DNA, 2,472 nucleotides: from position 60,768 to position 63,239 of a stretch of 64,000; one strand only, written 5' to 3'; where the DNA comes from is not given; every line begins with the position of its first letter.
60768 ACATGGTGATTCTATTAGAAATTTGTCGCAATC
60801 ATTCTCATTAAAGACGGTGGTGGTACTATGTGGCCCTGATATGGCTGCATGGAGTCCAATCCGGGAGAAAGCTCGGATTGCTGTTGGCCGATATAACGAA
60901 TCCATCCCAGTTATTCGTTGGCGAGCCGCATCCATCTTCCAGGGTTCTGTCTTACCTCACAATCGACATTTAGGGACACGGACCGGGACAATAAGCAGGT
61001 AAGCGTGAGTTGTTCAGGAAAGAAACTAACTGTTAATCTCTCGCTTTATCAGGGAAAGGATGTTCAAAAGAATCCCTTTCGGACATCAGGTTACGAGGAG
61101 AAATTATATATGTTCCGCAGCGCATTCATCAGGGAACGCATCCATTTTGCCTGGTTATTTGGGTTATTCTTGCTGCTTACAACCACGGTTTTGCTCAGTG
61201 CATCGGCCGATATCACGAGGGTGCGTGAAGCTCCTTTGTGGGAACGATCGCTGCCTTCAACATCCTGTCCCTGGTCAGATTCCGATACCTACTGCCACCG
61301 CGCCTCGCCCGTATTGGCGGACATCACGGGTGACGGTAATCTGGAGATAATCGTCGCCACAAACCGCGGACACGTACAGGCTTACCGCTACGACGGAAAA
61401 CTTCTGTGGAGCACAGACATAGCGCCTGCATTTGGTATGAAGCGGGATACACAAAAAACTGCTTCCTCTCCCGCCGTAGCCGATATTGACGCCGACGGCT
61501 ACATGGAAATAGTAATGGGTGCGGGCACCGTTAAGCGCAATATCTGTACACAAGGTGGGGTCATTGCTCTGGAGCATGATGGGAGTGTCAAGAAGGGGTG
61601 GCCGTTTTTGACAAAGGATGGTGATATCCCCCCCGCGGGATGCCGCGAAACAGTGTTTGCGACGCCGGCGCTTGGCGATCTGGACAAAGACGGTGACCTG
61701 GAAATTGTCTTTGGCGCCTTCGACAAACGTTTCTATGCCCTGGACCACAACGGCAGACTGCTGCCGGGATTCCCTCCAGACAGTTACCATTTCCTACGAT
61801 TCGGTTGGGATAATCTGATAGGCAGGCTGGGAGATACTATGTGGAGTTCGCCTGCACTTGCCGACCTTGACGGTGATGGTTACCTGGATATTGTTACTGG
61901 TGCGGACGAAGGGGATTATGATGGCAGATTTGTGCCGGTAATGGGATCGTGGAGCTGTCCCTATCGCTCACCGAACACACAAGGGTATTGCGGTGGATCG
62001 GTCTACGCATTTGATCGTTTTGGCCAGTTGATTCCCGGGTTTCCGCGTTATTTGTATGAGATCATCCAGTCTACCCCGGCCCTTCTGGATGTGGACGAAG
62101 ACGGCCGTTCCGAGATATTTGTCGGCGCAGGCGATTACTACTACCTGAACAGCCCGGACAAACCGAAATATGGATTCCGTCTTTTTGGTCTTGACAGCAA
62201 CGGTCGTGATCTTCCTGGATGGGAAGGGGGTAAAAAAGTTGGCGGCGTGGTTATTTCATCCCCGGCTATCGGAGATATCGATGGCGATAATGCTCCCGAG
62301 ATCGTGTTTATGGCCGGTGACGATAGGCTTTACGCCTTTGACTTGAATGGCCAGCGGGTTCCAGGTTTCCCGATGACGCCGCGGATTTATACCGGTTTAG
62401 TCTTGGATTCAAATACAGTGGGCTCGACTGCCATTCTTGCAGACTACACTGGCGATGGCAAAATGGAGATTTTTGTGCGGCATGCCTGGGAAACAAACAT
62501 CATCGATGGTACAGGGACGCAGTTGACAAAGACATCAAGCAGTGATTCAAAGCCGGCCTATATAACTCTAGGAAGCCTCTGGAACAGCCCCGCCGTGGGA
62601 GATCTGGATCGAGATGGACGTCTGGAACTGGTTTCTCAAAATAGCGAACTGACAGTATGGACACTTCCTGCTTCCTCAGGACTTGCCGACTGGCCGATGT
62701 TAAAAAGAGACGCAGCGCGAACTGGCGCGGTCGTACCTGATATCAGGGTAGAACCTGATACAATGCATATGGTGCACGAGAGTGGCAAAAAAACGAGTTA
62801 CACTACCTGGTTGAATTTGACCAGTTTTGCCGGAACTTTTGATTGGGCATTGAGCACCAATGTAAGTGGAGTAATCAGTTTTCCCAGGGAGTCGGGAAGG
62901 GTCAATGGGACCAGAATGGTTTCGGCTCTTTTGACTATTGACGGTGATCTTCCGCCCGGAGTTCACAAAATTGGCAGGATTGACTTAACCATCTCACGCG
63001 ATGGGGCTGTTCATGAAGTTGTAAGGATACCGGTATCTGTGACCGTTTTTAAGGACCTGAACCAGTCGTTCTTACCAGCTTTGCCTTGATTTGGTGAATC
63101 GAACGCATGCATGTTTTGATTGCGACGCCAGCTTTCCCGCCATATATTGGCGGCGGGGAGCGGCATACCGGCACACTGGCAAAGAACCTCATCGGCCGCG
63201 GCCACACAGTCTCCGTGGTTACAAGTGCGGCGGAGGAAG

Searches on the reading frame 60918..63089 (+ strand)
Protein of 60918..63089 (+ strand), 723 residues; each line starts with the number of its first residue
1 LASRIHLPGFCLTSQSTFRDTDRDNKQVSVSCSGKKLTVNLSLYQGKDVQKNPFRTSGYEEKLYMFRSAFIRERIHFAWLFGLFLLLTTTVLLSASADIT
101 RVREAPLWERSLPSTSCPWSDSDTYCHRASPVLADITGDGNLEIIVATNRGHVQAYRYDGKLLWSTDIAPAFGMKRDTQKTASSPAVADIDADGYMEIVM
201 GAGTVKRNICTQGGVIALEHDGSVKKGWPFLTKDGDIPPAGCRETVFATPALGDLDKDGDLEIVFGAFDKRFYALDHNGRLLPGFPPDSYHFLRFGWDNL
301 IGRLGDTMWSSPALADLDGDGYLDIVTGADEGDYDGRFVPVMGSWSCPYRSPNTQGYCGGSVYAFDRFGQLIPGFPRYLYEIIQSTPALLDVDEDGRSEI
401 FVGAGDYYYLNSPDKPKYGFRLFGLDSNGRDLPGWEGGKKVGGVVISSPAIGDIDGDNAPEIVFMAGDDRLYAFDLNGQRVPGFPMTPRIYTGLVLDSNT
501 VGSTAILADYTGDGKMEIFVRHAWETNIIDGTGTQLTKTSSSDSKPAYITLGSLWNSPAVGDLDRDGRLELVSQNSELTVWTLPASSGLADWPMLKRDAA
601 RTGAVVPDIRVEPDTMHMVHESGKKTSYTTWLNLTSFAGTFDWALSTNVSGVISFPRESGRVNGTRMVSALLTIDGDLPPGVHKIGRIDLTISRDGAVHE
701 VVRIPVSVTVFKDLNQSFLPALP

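Call 6: search_protein_families(library=pfam, proteins=[window:60918-63089:+], max_evalue=0.001)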
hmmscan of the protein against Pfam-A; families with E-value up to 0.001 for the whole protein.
window:60918-63089:+ (723 aa): 4 families
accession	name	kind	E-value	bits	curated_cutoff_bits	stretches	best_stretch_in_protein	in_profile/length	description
PF13517.12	FG-GAP_3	-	8.7e-31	106.8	26.9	4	135-199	1-60/61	FG-GAP-like repeat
PF01839.29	FG-GAP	-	5.9e-30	103.1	22.1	2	309-337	2-33/37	FG-GAP repeat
PF25292.1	Beta-prop_CGLA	-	1.8e-10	41.2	26.8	0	134-165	37-68/316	Lambda-carrageenase beta-propeller domain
PF14783.12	BBS2_Mid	-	7.4e-06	26.5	27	0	132-159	3-30/108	Ciliary BBSome complex subunit 2, middle region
